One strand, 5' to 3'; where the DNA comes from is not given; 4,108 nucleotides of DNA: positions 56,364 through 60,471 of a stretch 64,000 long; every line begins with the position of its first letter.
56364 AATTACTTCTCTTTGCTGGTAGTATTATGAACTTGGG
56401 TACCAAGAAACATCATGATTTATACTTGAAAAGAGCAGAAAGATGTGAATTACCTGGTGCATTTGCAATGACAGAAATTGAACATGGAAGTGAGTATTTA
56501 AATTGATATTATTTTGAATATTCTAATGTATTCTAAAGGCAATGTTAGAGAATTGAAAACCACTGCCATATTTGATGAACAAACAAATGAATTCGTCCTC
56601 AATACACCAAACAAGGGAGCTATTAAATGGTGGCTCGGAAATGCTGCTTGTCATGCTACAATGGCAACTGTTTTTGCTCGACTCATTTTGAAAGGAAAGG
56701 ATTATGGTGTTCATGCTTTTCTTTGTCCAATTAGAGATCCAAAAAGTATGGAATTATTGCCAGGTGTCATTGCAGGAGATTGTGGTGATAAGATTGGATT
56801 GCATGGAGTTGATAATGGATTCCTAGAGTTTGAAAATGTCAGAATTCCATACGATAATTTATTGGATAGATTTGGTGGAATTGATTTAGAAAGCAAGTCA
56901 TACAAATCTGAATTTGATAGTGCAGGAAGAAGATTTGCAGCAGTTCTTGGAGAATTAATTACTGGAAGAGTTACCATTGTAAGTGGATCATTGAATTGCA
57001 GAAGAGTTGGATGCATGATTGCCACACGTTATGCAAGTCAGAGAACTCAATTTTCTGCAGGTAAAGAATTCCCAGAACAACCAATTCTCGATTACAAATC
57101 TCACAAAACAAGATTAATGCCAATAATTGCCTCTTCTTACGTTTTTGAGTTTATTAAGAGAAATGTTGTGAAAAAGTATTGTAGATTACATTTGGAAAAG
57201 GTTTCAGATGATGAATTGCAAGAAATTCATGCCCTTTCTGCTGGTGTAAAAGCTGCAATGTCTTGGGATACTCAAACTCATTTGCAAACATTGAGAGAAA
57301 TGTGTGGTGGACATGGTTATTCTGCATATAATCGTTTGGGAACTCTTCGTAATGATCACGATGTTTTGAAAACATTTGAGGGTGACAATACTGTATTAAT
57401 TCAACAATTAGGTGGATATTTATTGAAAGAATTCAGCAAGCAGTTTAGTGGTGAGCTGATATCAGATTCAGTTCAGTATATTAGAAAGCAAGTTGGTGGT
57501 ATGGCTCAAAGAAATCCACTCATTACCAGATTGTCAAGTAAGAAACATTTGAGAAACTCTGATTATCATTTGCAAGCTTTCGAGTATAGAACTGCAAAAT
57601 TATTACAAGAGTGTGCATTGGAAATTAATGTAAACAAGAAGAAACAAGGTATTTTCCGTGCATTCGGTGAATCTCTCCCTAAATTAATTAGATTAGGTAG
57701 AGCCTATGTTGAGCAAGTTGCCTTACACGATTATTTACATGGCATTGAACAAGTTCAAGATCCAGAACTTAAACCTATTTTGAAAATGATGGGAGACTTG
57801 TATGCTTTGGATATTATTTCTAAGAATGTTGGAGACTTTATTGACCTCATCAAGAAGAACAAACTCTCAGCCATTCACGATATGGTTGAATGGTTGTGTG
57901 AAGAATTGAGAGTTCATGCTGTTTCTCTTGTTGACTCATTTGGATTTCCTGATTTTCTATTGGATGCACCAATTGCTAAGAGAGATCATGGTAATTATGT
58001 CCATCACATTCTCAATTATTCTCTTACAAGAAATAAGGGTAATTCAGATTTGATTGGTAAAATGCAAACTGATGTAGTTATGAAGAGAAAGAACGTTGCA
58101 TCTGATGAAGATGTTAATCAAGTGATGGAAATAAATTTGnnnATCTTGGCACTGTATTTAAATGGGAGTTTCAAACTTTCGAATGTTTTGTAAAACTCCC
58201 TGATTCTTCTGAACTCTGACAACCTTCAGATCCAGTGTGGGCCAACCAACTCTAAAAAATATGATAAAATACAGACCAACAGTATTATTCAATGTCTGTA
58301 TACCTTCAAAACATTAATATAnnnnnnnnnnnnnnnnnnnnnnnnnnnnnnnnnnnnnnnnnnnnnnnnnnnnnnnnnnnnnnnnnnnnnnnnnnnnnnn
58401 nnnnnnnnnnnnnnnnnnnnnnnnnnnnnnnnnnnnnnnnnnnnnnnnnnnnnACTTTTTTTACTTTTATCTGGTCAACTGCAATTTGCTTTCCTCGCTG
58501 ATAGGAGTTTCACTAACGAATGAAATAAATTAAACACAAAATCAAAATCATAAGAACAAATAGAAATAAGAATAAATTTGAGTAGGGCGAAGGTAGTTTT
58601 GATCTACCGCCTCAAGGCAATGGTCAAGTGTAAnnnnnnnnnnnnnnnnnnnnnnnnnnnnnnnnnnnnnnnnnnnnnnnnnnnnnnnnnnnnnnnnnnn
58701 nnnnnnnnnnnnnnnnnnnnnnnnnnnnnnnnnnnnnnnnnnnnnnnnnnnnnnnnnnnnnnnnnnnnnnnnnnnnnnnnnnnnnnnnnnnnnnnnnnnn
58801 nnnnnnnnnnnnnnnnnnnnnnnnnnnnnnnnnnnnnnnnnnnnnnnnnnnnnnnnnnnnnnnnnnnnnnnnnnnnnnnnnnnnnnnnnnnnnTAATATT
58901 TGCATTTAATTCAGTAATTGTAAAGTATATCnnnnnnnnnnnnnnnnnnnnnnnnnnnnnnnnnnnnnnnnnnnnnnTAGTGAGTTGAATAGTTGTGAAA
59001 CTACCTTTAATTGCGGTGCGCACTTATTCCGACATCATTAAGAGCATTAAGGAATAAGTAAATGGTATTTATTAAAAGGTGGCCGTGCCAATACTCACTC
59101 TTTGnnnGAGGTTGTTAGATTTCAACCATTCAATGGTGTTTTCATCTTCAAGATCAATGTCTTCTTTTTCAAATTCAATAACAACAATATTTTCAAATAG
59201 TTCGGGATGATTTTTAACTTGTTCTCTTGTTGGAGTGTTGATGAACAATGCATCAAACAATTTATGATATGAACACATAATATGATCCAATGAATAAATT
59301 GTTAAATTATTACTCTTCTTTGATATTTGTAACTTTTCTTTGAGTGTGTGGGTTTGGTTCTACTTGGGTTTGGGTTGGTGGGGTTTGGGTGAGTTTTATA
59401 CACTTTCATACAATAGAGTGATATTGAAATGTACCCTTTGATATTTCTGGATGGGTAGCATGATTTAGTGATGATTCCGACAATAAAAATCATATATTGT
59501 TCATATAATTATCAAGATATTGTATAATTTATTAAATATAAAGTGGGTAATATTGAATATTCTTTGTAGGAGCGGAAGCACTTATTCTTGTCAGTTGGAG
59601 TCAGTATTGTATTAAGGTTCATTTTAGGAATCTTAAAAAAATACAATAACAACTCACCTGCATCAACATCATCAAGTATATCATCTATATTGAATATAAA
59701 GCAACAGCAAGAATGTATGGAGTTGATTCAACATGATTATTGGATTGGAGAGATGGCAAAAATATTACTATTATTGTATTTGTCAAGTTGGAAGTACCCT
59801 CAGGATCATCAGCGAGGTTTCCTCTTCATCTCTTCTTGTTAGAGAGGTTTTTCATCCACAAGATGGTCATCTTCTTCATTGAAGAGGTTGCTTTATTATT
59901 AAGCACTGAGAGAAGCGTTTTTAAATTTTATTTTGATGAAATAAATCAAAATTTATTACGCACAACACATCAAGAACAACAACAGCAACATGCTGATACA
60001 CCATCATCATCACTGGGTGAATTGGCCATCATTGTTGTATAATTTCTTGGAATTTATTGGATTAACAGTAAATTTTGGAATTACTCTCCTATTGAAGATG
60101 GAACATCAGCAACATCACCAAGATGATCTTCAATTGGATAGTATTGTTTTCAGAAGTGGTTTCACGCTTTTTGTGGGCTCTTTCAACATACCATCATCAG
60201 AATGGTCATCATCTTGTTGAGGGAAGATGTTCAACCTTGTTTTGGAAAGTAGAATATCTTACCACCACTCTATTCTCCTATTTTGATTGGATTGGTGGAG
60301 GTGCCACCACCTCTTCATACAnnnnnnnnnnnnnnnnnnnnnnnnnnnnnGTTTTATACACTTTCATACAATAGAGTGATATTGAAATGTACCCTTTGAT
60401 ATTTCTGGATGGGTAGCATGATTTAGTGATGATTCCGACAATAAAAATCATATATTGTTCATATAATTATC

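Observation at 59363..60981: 959-bp subtelomeric tandem repeat whose unit junctions carry degenerate telomere tracts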

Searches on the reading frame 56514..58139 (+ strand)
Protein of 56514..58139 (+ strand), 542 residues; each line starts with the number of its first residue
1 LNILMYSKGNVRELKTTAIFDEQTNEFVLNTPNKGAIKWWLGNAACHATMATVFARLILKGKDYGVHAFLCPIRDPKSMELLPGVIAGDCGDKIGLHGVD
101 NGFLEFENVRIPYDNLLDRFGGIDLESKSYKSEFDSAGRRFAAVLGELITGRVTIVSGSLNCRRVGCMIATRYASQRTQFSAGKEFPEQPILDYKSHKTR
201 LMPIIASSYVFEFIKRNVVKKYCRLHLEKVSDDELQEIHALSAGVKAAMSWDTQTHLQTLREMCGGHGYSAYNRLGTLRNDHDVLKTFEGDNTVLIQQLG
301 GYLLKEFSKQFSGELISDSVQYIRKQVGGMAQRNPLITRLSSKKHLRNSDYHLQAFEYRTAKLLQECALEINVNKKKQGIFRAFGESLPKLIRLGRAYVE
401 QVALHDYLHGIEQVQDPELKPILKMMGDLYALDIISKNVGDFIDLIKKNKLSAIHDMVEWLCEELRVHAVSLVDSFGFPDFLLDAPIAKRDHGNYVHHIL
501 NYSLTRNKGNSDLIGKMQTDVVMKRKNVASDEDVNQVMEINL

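Call 12: find_homologous_proteins(query=window:56514-58139:+, max_evalue=1e-30)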
Query window:56514-58139:+ (542 aa): 2503 proteins with E <= 1e-30 among 8000 candidates; the best 120 are listed.
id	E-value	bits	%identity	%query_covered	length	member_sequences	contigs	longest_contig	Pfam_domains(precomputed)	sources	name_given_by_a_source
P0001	0.0e+0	1108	100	89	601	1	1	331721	PF01756.25,PF02770.25,PF22924.2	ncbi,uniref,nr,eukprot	ncbi:peroxisomal acyl-CoA oxidase [Naegleria gruberi]|uniref:Acyl-coenzyme A oxidase n=1 Tax=Naegler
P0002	1.3e-290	982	77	98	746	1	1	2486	PF14749.12,PF01756.25,PF02770.25,PF22924.2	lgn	-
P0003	1.8e-280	949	75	98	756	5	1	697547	PF14749.12,PF01756.25,PF02770.25,PF22924.2,PF00441.30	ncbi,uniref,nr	ncbi:hypothetical protein FDP41_005393 [Naegleria fowleri]|uniref:Acyl-coenzyme A oxidase n=1 Tax=Na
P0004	9.5e-264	894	77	91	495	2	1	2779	PF01756.25,PF22924.2,PF00441.30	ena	-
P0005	2.0e-251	853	70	98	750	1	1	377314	PF14749.12,PF01756.25,PF02770.25,PF22924.2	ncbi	ncbi:hypothetical protein ABK040_002233 [Willaertia magna]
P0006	2.0e-205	701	58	99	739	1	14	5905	PF01756.25,PF02770.25,PF22924.2,PF00441.30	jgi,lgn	jgi:acyl-CoA oxidase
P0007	4.1e-204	697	58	99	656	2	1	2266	PF01756.25,PF02770.25,PF22924.2,PF00441.30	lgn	-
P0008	4.4e-201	687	57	98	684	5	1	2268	PF01756.25,PF02770.25,PF22924.2,PF00441.30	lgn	-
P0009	4.6e-199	680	57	97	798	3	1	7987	PF01756.25,PF02770.25,PF22924.2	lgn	-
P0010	2.2e-194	665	57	92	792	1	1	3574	PF01756.25,PF02770.25,PF22924.2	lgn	-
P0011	1.2e-187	643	55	93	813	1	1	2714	PF01756.25,PF02770.25,PF22924.2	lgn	-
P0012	7.9e-187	640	57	92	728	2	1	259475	PF01756.25,PF02770.25,PF22924.2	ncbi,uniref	ncbi:acyl-CoA oxidase [Acrasis kona]|uniref:Acyl-coenzyme A oxidase n=1 Tax=Acrasis kona TaxID=10088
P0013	8.2e-181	620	55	93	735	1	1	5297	PF01756.25,PF02770.25,PF22924.2,PF00441.30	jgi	jgi:acyl-CoA oxidase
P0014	8.6e-175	600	53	92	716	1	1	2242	PF01756.25,PF02770.25,PF22924.2,PF00441.30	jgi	jgi:acyl-CoA oxidase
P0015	3.2e-173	595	52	96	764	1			PF01756.25,PF02770.25,PF22924.2,PF00441.30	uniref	uniref:Acyl-coenzyme A oxidase n=1 Tax=Percolomonas cosmopolitus TaxID=63605 RepID=A0A7S1KP28_9EUKA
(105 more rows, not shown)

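Call 17: find_encoding_contigs(protein=P0001, flank=10000, max_places=4)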
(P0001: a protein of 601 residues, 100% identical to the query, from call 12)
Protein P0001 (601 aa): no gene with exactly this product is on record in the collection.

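Call 42: find_encoding_contigs(protein=P0003, flank=10000, max_places=4)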
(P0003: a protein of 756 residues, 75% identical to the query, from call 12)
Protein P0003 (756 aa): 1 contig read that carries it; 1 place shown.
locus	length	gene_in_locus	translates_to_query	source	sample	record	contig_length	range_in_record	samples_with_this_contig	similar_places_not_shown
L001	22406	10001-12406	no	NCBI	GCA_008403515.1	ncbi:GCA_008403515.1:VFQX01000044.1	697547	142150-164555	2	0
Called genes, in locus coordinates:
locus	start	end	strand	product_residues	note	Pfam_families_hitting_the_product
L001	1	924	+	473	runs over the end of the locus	-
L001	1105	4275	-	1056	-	PF00534:Glycos_transf_1 (weak)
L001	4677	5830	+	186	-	PF13499:EF-hand_7 (weak), PF13833:EF-hand_8 (weak), PF23564:EF-hand_FSTL1 (faint), PF00036:EF-hand_1 (weak), PF13202:EF-hand_5 (weak), PF00036:EF-hand_1 (weak), PF13405:EF-hand_6 (weak), PF13499:EF-hand_7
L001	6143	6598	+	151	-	-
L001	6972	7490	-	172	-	PF04101:Glyco_tran_28_C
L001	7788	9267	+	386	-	PF22241:PSMD12-CSN4_N, PF01399:PCI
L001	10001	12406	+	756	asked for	PF14749:Acyl-CoA_ox_N (weak), PF02770:Acyl-CoA_dh_M, PF00441:Acyl-CoA_dh_1 (weak), PF22924:ACOX_C_alpha1, PF01756:ACOX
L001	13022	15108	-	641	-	PF26157:SGL_GH162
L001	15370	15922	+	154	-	PF00036:EF-hand_1 (weak), PF13405:EF-hand_6 (weak), PF13499:EF-hand_7 (weak), PF00036:EF-hand_1 (weak), PF13405:EF-hand_6 (weak), PF13499:EF-hand_7, PF14658:EF-hand_9 (weak), PF13833:EF-hand_8, +6 more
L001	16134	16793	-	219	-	-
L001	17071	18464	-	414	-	PF21236:OB_PRS7 (weak), PF16450:Prot_ATP_ID_OB_C, PF00004:AAA, PF07724:AAA_2 (weak), PF07728:AAA_5 (faint), PF17862:AAA_lid_3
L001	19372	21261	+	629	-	PF13673:Acetyltransf_10, PF00583:Acetyltransf_1, PF13302:Acetyltransf_3, PF13420:Acetyltransf_4 (weak), PF13508:Acetyltransf_7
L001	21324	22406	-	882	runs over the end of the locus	-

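Call 52: find_encoding_contigs(protein=P0004, flank=5000, max_places=5)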
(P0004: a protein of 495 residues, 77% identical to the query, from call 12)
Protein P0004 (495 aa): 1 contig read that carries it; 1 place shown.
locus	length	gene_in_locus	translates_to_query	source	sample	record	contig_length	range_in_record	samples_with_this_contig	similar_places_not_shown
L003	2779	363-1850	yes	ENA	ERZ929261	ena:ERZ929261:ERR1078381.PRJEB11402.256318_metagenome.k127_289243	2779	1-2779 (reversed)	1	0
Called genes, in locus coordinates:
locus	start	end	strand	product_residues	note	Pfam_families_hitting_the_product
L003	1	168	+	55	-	?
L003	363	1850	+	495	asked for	PF00441:Acyl-CoA_dh_1 (faint), PF22924:ACOX_C_alpha1, PF01756:ACOX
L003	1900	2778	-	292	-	?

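Call 53: find_encoding_contigs(protein=P0002, flank=5000, max_places=5)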
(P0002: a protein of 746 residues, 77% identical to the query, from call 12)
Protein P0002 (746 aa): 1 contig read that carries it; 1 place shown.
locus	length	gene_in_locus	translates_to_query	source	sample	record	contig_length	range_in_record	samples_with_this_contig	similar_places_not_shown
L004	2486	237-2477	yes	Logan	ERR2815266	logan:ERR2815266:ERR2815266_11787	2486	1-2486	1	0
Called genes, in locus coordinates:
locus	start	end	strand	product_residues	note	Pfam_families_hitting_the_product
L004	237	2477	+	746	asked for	PF14749:Acyl-CoA_ox_N (weak), PF02770:Acyl-CoA_dh_M, PF22924:ACOX_C_alpha1, PF01756:ACOX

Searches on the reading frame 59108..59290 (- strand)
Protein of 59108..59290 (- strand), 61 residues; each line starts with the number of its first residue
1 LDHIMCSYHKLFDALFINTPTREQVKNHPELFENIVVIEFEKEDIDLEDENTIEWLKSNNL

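Call 43: search_protein_representatives(protein=window:59108-59290:-)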
Query: 61 residues. Proteins with E-value up to 0.001 (for the whole library): 1; up to 1e-10: 1; up to 1e-30: 0. The best 1 are listed.
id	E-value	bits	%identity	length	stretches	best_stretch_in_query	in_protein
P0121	1.5e-11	59.9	47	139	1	3-61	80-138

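Call 47: find_homologous_proteins(query=P0121, max_evalue=1)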
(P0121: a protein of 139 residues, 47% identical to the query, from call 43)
Query P0121 (139 aa): 1 proteins with E <= 1 among 11 candidates.
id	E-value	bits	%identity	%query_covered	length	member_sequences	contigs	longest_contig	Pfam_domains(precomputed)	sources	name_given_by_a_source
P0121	1.2e-84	299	100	100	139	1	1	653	-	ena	-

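Call 48: find_encoding_contigs(protein=P0121, flank=5000, max_places=5)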
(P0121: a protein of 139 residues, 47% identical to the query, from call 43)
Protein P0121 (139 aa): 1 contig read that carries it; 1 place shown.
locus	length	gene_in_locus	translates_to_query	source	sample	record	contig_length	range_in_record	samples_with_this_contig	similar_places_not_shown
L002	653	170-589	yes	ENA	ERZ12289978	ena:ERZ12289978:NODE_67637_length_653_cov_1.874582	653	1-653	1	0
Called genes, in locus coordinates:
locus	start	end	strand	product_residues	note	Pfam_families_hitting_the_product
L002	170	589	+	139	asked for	-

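Call 60: search_protein_families(library=pfam, max_evalue=10, proteins=[P0121])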
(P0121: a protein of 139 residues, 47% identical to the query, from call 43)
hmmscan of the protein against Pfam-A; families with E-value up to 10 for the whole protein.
P0121 (139 aa): 0 families

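Call 63: find_related_loci(query=A1, collection=viral_contigs, flank=5000)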
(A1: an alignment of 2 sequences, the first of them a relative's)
Query A1 (139 aa) in viral_contigs; peptide patterns used: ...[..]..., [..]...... (x = any residue, [..] = any of these).
155 stretches matched a pattern, but none encodes a relative of the query by tblastn (E <= 1e-3).

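Call 66: find_related_loci(query=A1, collection=genome_contigs, flank=5000)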
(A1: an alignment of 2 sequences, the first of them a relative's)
Query A1 (139 aa) in genome_contigs; peptide patterns used: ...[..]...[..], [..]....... (x = any residue, [..] = any of these).
68 stretches matched a pattern, but none encodes a relative of the query by tblastn (E <= 1e-3).

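Call 67: predict_structure(alignment_id=A1)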
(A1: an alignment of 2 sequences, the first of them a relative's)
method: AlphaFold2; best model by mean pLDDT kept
length: 139 residues; sequences in the alignment: 2
mean_pLDDT: 39.7   pTM: 0.26
mean pLDDT of the five models: 39.7, 38.8, 38.3, 37.3, 36.3
residues with pLDDT >= 90: 0; 70-90: 0; 50-70: 8; < 50: 131
segments of 3 or more residues with pLDDT < 50: 1-79, 84-113, 115-119, 126-139
pLDDT, mean of each block of 10 residues (from residue 1): 27 34 32 40 32 33 40 46 48 45 45 47 48 40
secondary structure, 60 per line:
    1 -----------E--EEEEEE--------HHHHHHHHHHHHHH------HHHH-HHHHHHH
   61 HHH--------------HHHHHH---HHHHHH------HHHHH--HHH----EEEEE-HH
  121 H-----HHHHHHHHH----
elements in order: E15-20 H29-42 H49-52 H54-63 H78-83 H87-92 H99-103 E113-117 H127-135

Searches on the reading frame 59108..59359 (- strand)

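Call 60: search_protein_families(library=pfam, max_evalue=10, proteins=[window:59108-59359:-])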
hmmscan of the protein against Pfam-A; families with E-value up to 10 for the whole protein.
seq(84 aa): 1 family
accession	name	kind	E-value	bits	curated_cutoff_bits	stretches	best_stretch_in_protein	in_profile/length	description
PF16217.10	M64_N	-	0.11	12.6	27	1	16-71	52-107/122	Peptidase M64 N-terminus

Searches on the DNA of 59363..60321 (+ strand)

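Call 73: search_dna_similar(query=window:59363-60321:+, collection=plasmids, mode=distant, max_evalue=0.001, max_rows=5)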
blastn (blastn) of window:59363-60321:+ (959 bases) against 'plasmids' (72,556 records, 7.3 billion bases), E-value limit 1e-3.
No match.
